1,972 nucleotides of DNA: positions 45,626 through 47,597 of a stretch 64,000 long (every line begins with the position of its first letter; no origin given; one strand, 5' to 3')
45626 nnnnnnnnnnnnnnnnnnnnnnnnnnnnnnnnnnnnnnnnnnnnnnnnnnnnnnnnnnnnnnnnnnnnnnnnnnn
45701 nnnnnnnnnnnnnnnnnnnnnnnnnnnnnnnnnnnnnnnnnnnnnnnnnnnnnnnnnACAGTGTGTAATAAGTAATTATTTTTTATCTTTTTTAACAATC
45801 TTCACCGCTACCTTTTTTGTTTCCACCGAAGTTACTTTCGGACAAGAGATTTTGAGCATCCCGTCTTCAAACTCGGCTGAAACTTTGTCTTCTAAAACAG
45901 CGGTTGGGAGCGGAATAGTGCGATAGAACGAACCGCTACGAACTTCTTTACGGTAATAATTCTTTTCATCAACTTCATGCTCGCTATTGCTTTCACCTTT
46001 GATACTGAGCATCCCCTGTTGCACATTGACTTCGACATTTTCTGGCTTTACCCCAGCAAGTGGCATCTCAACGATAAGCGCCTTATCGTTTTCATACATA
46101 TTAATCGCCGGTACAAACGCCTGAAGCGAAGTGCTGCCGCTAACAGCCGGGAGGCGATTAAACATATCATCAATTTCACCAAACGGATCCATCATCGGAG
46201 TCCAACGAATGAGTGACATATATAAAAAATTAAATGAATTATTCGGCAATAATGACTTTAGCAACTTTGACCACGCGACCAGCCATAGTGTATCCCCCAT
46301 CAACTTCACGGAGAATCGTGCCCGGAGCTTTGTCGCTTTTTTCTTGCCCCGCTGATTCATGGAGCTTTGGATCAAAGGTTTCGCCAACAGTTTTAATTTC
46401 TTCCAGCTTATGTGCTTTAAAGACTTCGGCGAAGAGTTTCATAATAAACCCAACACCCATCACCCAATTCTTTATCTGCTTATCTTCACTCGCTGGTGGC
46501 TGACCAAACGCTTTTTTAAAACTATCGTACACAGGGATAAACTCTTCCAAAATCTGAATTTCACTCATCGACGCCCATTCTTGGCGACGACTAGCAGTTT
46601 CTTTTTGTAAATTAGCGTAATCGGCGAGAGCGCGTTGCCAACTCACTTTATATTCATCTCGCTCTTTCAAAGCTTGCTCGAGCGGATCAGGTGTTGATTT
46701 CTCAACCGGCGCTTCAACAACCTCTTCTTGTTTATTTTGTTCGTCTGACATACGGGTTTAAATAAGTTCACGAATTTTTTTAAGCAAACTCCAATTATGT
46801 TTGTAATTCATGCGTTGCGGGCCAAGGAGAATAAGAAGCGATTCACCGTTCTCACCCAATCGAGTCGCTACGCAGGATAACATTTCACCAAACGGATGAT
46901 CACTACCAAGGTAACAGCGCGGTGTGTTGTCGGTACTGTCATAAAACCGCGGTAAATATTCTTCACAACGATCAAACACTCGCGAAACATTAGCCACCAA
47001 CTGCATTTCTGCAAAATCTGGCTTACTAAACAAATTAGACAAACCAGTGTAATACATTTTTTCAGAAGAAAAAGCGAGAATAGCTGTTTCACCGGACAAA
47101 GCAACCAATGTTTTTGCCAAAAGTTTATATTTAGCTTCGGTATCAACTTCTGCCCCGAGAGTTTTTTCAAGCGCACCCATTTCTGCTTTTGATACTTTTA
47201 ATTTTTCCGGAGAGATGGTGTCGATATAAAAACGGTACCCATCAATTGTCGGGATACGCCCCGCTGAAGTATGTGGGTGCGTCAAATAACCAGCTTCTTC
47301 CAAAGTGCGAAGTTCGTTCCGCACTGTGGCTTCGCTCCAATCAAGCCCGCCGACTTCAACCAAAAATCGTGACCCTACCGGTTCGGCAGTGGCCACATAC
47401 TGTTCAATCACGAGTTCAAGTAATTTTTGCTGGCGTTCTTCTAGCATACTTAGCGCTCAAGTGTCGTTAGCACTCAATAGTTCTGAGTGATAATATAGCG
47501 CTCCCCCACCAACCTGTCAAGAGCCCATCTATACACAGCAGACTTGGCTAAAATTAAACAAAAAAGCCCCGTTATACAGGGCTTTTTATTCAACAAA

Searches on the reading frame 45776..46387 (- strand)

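Call 53: search_protein_families(library=pfam, proteins=[window:45776-46387:-], max_evalue=0.00001)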
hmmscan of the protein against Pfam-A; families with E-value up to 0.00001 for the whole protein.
window:45776-46387:- (203 aa): 2 families
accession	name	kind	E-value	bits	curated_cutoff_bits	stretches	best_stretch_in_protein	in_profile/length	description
PF00011.27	HSP20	-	1.8e-19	70.2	20.8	1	98-194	3-100/102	Hsp20/alpha crystallin family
PF17886.7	ArsA_HSP20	-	3.8e-07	30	22.5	1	103-181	3-62/63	HSP20-like domain found in ArsA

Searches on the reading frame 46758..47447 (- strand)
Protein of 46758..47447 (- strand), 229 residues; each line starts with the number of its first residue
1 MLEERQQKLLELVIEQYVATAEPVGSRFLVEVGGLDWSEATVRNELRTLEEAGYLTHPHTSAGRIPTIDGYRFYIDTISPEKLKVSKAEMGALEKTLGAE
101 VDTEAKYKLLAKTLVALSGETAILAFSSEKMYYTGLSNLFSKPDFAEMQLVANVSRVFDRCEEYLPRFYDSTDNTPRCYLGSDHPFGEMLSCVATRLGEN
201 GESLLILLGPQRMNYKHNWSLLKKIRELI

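Call 53: search_protein_families(library=pfam, proteins=[window:46758-47447:-], max_evalue=0.00001)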
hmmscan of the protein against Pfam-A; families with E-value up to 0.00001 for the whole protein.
window:46758-47447:- (229 aa): 1 family
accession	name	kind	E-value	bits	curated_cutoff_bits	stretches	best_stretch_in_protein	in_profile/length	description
PF01628.27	HrcA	-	1.5e-09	38.6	22.2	1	89-216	86-212/215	HrcA protein C terminal domain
